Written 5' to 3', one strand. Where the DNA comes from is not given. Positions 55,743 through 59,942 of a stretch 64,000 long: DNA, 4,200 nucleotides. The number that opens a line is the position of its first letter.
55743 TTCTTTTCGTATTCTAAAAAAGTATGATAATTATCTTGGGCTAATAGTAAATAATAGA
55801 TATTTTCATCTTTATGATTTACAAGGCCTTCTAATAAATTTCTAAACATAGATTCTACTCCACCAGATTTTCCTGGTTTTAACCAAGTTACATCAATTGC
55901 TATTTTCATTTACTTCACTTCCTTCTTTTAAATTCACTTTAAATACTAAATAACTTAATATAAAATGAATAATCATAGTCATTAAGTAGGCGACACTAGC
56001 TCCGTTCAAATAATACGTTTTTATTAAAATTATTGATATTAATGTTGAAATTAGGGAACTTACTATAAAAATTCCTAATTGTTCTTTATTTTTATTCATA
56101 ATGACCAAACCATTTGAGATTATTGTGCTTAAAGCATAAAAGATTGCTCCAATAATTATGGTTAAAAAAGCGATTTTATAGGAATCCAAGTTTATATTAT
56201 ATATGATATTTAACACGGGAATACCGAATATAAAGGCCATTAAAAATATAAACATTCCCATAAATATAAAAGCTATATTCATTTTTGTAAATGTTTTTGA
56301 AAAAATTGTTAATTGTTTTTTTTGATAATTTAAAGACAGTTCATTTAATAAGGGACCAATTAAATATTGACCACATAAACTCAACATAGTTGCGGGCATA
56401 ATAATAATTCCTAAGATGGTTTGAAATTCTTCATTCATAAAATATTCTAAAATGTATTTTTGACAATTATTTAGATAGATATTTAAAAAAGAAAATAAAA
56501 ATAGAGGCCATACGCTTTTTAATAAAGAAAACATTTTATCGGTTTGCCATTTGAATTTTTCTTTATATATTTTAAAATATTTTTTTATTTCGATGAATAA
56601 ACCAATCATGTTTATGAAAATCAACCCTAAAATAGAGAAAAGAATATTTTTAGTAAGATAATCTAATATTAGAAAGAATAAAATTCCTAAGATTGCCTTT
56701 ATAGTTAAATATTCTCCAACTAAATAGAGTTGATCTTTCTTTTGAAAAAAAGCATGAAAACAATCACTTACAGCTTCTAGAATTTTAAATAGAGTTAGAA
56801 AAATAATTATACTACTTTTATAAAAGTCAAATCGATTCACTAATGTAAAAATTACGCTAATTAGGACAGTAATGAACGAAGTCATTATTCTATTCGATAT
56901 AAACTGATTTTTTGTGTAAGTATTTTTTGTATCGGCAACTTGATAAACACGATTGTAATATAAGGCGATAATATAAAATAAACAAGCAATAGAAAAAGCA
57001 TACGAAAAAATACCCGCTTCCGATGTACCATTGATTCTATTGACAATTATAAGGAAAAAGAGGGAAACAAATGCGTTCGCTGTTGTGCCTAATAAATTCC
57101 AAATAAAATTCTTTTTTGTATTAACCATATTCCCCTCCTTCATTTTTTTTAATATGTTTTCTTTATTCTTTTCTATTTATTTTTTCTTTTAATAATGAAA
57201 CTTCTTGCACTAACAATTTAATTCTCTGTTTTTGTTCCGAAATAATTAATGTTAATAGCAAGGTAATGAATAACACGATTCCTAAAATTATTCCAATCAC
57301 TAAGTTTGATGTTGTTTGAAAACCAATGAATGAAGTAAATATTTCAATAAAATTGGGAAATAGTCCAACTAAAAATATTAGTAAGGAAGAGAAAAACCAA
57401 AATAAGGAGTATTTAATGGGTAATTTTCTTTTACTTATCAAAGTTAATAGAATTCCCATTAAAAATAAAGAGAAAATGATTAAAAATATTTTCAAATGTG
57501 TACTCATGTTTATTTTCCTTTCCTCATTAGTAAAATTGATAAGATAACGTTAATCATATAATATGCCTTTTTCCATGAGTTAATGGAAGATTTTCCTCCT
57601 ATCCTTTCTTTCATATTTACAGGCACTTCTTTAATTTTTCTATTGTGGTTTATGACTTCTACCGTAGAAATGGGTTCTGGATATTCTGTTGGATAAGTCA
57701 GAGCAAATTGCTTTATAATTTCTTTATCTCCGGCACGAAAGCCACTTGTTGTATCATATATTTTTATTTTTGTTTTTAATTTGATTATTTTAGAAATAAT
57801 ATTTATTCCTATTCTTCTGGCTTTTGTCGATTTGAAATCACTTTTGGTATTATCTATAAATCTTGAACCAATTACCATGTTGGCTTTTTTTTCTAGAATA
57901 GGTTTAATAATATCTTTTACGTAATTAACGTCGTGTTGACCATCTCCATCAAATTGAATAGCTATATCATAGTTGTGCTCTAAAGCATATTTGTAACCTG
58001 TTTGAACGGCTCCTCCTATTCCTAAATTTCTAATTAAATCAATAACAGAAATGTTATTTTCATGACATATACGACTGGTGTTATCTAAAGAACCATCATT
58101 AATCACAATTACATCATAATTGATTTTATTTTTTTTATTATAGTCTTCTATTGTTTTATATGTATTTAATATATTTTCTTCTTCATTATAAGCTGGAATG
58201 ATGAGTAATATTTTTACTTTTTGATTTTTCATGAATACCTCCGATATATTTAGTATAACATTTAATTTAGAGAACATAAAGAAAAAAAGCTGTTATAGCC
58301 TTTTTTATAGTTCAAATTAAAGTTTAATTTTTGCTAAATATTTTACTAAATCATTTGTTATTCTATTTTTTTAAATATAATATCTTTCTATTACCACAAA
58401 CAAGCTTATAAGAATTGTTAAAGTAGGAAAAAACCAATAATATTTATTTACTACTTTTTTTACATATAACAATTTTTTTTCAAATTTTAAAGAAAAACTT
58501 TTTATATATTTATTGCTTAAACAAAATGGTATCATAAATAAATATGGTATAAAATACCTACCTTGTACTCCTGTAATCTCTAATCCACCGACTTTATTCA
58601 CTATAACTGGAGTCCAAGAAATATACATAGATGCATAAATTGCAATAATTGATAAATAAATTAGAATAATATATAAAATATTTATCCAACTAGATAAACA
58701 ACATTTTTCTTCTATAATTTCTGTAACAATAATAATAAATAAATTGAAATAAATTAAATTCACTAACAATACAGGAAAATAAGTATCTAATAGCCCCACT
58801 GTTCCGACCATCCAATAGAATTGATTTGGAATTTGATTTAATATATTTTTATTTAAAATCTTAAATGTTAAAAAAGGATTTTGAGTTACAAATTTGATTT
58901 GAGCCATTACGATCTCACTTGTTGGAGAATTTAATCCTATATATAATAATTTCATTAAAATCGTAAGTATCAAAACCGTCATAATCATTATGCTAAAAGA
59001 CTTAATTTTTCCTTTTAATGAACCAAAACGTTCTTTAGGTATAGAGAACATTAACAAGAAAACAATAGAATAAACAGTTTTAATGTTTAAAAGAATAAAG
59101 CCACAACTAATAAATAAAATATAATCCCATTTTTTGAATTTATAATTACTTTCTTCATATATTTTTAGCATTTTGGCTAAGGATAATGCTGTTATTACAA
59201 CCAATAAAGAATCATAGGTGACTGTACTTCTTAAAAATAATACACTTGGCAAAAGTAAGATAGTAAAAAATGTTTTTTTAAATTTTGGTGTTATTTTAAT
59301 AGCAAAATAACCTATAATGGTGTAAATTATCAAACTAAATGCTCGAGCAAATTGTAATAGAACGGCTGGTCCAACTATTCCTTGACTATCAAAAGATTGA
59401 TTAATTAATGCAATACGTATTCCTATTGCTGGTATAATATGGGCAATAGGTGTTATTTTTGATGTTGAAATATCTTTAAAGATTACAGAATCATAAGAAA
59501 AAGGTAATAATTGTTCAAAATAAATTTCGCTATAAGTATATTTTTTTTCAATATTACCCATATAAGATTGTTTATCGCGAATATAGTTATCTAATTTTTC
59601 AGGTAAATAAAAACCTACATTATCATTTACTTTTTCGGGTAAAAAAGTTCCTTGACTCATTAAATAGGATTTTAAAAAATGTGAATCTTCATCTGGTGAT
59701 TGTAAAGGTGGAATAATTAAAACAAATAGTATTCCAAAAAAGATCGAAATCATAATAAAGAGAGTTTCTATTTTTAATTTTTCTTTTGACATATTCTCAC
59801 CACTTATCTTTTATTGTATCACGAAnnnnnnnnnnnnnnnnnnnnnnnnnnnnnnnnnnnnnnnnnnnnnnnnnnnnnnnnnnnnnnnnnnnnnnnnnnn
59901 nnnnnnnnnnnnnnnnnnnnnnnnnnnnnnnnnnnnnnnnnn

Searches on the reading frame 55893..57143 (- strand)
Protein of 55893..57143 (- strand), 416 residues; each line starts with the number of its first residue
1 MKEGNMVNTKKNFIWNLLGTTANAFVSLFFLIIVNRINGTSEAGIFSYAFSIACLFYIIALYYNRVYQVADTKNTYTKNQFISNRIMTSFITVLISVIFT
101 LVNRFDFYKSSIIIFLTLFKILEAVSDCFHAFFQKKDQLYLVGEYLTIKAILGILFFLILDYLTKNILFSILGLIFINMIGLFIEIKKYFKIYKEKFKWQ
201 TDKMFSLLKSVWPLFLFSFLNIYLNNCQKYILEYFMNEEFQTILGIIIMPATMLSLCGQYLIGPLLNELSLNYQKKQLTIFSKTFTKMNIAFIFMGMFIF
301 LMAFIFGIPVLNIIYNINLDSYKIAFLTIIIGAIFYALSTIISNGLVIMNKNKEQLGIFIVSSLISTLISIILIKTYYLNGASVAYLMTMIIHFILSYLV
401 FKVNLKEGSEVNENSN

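Call 75: search_protein_families(library=pfam, proteins=[window:55893-57143:-], max_evalue=0.0001)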
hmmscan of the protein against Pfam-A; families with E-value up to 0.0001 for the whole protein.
window:55893-57143:- (416 aa): 1 family
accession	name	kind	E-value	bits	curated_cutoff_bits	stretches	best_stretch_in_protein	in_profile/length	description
PF01943.22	Polysacc_synt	-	2.5e-06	27.6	28.2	1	11-246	3-246/274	Polysaccharide biosynthesis protein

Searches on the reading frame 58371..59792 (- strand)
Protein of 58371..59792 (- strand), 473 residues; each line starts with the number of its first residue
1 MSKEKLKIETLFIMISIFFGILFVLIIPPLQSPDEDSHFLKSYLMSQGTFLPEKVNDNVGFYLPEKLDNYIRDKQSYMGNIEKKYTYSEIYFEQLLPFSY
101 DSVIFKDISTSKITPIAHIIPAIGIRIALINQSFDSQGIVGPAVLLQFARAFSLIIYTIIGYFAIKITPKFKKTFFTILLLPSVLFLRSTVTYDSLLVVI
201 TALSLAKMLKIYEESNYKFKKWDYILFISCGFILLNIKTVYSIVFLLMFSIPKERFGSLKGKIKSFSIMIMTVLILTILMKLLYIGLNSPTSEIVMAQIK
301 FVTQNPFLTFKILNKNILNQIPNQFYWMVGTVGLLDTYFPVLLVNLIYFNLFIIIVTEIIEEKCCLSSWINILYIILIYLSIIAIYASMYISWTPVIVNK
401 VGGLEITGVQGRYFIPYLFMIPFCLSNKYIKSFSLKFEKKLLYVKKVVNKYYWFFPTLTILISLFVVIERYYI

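Call 75: search_protein_families(library=pfam, proteins=[window:58371-59792:-], max_evalue=0.0001)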
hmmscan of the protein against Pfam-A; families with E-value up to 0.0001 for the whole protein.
window:58371-59792:- (473 aa): 1 family
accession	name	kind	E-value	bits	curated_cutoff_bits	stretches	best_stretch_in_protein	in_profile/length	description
PF09913.15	DUF2142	-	6e-45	154.2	30.1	1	18-418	2-392/395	Predicted membrane protein (DUF2142)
